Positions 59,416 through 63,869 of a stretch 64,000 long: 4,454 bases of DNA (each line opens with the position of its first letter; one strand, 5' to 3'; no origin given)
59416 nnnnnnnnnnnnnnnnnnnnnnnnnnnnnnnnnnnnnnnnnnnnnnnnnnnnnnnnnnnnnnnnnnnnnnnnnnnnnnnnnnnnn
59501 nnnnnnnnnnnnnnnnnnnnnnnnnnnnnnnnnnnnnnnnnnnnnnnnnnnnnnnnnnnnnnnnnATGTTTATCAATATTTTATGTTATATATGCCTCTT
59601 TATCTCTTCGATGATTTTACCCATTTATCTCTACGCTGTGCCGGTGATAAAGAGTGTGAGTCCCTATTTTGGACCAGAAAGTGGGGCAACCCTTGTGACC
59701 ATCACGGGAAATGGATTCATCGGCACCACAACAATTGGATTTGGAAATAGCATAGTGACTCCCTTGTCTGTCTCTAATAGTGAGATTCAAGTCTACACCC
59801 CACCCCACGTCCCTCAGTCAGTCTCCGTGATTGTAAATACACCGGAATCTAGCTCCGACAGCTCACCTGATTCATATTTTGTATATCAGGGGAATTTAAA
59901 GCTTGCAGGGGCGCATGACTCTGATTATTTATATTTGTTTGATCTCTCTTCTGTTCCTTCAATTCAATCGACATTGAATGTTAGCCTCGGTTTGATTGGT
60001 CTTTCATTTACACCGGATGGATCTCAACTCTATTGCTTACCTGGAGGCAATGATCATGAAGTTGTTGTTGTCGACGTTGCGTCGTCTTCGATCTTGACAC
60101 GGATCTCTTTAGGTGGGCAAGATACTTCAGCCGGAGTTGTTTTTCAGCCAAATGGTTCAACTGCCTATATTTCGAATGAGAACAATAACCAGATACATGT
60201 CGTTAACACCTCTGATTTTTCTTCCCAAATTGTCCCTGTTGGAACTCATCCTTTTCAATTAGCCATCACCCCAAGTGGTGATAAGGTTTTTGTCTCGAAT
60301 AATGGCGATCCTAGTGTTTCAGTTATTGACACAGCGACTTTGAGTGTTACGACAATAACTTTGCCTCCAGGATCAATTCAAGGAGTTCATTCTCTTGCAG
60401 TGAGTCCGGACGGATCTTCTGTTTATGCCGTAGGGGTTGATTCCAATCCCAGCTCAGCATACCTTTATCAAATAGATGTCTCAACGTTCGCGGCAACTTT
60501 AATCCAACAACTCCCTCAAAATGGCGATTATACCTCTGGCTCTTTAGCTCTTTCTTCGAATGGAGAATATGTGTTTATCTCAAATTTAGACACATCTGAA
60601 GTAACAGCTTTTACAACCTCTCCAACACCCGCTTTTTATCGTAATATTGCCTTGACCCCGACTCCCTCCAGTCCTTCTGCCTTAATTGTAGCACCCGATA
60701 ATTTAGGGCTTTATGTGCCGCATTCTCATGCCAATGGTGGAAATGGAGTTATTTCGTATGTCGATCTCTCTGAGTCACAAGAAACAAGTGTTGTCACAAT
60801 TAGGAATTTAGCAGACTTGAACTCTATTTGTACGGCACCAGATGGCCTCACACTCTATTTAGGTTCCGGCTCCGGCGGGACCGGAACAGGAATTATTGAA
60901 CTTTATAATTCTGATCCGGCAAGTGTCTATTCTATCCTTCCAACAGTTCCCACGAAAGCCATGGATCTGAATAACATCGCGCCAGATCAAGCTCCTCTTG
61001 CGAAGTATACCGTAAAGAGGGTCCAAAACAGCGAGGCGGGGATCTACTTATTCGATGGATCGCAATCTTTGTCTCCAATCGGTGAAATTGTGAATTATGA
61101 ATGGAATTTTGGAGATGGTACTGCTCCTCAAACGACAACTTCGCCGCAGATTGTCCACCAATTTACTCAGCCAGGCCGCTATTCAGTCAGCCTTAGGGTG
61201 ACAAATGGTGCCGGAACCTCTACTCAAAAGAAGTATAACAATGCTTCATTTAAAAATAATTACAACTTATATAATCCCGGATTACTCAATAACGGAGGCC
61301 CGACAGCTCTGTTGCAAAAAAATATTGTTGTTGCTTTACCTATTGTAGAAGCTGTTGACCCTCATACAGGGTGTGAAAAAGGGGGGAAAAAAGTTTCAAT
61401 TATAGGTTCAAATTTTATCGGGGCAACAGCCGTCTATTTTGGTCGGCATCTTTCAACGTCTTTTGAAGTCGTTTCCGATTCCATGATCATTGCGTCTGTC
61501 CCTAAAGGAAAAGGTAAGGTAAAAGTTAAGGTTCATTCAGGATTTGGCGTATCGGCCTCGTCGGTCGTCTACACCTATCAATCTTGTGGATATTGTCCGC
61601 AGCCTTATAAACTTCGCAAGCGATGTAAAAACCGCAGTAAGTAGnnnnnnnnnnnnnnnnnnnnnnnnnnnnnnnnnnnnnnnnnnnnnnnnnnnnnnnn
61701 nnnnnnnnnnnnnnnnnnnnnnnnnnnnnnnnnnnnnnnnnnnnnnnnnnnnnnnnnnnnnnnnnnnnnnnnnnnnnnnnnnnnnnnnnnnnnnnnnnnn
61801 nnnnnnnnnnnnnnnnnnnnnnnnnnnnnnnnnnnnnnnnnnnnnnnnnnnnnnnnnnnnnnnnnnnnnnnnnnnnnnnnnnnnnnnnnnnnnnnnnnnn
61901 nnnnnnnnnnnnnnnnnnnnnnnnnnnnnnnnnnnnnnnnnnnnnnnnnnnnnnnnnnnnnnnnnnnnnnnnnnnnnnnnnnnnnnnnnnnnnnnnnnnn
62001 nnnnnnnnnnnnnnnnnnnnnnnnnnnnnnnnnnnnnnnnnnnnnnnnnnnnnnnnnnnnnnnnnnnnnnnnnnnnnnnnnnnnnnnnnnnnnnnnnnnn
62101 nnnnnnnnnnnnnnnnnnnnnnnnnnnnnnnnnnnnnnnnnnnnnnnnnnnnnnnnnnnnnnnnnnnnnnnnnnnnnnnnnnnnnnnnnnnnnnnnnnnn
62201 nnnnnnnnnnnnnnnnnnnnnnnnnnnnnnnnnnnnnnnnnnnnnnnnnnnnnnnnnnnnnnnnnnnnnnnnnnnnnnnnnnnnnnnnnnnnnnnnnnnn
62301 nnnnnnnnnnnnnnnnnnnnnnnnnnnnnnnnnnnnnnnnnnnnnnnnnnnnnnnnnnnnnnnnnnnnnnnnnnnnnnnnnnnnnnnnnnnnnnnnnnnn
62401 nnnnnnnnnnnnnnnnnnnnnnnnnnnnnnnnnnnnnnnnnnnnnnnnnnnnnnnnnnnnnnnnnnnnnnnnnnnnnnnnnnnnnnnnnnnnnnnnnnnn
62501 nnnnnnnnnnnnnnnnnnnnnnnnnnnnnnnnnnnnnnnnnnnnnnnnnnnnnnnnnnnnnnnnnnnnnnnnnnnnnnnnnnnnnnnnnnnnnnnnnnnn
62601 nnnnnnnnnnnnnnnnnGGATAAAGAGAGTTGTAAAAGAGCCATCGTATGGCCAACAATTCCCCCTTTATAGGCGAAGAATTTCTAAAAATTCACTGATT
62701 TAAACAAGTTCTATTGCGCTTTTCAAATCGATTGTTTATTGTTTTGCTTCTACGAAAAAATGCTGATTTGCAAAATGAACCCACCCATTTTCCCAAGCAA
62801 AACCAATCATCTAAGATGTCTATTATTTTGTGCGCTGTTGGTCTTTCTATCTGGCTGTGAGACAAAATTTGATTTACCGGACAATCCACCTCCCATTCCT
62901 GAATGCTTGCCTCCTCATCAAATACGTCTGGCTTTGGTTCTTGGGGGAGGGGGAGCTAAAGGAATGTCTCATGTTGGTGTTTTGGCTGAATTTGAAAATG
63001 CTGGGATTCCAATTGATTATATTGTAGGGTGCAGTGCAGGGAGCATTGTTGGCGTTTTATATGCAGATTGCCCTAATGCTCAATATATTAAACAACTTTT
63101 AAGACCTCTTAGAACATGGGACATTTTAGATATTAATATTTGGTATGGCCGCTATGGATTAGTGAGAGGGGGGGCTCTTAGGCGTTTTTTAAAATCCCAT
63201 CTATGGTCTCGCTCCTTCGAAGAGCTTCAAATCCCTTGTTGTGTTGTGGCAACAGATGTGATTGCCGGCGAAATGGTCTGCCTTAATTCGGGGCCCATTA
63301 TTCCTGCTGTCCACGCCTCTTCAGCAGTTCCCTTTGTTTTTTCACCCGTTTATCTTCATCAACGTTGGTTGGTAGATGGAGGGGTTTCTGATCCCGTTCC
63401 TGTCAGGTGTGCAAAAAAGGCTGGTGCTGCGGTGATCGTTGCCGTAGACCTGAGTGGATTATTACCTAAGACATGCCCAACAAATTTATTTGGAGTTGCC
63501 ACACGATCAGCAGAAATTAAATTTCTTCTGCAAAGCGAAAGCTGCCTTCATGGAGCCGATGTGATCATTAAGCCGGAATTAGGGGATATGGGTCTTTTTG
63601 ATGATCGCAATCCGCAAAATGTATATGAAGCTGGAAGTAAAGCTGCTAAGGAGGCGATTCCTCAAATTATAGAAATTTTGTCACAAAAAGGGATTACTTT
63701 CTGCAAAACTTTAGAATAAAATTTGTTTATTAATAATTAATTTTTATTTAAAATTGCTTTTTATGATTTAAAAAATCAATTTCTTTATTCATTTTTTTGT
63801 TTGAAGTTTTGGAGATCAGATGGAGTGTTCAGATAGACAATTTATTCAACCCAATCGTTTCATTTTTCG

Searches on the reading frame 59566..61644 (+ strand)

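Call 109: search_protein_families(library=pfam, proteins=[window:59566-61644:+], max_evalue=0.00001)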
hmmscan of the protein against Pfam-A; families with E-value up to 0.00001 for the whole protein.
window:59566-61644:+ (692 aa): 6 families
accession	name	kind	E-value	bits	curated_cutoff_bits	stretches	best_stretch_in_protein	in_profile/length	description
PF01833.30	TIG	-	2.9e-18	66.1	20.9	2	26-101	1-78/84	IPT/TIG domain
PF18911.6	PKD_4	-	9.5e-18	64.5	27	1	476-556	3-79/85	PKD domain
PF00801.26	PKD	-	1.7e-13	50.8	23.5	1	506-555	27-75/80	PKD domain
PF25174.1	Beta-prop_THOC3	-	5.8e-13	48.9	305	2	113-286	62-228/272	THOC3 beta-propeller domain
PF10282.15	Lactonase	-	3.7e-09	36.7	21.7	0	255-351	21-115/344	Lactonase, 7-bladed beta-propeller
PF24814.1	WD40_Prp19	-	1.3e-08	34.7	320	1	155-346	20-201/281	Prp19 WD40 domain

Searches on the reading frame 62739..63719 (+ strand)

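Call 109: search_protein_families(library=pfam, proteins=[window:62739-63719:+], max_evalue=0.00001)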
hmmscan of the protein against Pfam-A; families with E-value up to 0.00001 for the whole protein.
window:62739-63719:+ (326 aa): 1 family
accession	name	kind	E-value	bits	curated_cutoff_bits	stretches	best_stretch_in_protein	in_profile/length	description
PF01734.28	Patatin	-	2.4e-31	109.9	27.7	1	66-223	1-188/191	Patatin-like phospholipase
